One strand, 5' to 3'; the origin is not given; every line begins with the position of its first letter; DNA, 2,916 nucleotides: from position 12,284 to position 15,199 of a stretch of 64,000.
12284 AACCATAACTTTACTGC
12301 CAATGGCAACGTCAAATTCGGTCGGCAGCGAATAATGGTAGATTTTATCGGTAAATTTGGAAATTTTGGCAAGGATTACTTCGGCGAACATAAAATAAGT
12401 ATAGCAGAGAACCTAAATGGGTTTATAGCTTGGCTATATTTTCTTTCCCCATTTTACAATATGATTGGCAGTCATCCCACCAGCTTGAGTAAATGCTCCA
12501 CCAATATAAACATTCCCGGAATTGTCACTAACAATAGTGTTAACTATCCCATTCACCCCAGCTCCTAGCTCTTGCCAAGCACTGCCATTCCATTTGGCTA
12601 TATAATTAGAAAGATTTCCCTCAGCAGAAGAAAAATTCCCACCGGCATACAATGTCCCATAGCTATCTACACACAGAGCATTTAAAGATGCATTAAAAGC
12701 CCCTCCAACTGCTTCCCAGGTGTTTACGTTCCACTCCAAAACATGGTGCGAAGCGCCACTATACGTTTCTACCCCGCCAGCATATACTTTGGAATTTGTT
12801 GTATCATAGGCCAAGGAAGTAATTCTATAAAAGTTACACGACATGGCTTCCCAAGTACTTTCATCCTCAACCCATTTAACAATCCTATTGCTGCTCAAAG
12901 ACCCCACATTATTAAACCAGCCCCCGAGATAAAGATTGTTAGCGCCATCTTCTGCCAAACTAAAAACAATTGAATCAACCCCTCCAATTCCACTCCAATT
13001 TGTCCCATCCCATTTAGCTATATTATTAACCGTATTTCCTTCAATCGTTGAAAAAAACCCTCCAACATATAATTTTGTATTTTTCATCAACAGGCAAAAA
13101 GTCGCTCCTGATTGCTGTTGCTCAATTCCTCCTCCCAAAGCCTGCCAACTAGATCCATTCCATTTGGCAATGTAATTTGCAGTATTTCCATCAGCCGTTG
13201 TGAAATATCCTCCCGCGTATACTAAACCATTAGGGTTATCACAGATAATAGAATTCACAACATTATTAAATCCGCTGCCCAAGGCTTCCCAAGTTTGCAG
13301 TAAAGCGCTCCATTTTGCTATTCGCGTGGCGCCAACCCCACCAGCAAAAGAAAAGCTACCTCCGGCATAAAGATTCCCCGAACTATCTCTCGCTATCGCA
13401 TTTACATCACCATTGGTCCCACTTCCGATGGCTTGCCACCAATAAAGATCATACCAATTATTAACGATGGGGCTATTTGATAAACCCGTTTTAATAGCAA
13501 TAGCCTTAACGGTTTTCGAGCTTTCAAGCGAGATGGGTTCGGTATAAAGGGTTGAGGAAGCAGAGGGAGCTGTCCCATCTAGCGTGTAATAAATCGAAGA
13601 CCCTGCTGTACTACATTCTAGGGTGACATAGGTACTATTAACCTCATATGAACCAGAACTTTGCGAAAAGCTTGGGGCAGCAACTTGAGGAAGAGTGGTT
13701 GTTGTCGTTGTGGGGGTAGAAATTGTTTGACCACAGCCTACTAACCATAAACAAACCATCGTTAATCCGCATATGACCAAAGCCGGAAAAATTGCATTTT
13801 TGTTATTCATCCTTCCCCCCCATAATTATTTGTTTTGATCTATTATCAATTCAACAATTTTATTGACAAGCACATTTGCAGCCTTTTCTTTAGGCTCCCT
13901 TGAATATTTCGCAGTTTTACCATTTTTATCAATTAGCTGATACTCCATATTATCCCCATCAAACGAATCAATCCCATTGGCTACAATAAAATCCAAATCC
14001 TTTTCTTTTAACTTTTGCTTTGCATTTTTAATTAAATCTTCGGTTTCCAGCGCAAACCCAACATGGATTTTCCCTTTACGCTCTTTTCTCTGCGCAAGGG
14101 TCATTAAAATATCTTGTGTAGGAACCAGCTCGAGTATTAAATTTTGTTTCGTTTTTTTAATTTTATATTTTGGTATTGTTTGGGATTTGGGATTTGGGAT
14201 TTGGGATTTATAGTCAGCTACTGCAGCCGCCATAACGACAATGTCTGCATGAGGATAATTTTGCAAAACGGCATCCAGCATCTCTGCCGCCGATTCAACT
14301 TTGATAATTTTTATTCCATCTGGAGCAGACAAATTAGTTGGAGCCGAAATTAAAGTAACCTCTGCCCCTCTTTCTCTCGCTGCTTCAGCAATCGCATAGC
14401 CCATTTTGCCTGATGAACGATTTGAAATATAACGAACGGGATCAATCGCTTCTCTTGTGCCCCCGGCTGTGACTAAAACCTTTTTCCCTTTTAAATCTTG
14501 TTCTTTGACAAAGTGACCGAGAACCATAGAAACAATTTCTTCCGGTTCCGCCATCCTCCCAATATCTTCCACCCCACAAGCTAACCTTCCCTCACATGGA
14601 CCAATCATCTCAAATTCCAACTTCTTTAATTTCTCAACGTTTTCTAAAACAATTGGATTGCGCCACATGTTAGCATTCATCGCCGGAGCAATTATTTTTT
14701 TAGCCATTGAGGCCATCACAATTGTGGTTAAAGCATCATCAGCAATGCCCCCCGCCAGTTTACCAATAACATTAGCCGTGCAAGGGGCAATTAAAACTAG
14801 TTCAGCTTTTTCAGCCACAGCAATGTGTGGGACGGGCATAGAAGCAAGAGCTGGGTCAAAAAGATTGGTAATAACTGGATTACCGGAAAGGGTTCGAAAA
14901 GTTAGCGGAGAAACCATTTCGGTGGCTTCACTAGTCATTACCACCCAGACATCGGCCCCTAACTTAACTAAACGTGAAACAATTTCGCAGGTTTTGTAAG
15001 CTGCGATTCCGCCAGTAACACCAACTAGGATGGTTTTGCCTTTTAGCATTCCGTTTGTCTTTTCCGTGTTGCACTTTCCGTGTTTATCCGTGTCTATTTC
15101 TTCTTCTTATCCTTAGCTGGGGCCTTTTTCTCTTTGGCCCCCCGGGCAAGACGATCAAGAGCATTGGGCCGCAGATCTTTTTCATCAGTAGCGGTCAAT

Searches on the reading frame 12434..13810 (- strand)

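Call 95: search_protein_families(library=pfam, proteins=[window:12434-13810:-], max_evalue=0.001)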
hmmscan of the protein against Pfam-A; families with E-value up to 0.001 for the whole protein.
window:12434-13810:- (458 aa): 6 families
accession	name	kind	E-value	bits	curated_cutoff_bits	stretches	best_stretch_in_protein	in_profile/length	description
PF13290.12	CHB_HEX_C_1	-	4.5e-19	68.6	22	1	52-116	3-66/67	Chitobiase/beta-hexosaminidase C-terminal domain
PF13287.12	Fn3_assoc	-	4e-18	65.7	23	1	62-118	1-57/59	Fn3 associated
PF12768.13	Rax2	-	1.2e-11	45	28.8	1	130-277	20-164/254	Rax2 C-terminal beta propeller domain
PF17164.10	DUF5122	-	7.7e-10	39.3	27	0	193-216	2-25/36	Domain of unknown function (DUF5122) beta-propeller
PF07494.17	Reg_prop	-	3.9e-09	36.1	20.4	0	132-151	3-22/24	Two component regulator propeller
PF19565.4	DUF6087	-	3.3e-05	24.5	27.1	0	256-280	38-62/99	Family of unknown function (DUF6087)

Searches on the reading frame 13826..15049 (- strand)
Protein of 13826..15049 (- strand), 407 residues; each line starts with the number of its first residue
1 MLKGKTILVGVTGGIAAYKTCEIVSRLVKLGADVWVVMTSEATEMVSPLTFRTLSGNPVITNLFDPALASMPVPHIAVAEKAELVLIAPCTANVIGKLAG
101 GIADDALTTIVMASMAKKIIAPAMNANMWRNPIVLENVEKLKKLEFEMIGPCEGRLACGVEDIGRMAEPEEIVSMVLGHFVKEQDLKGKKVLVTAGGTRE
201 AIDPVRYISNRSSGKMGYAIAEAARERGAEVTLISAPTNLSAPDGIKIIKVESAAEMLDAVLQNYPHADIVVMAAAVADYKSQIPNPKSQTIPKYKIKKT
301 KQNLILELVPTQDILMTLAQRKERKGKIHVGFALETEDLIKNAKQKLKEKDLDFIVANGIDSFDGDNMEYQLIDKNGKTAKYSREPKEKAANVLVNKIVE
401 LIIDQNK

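Call 95: search_protein_families(library=pfam, proteins=[window:13826-15049:-], max_evalue=0.001)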
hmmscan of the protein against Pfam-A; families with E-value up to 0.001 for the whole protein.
window:13826-15049:- (407 aa): 2 families
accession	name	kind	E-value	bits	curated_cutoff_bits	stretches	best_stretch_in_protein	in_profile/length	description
PF04127.22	DFP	-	8.9e-68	228.2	22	1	186-366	1-179/186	DNA/pantothenate metabolism flavoprotein C-terminal domain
PF02441.25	Flavoprotein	-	7.3e-33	113.9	22.7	1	5-179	1-161/162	Flavoprotein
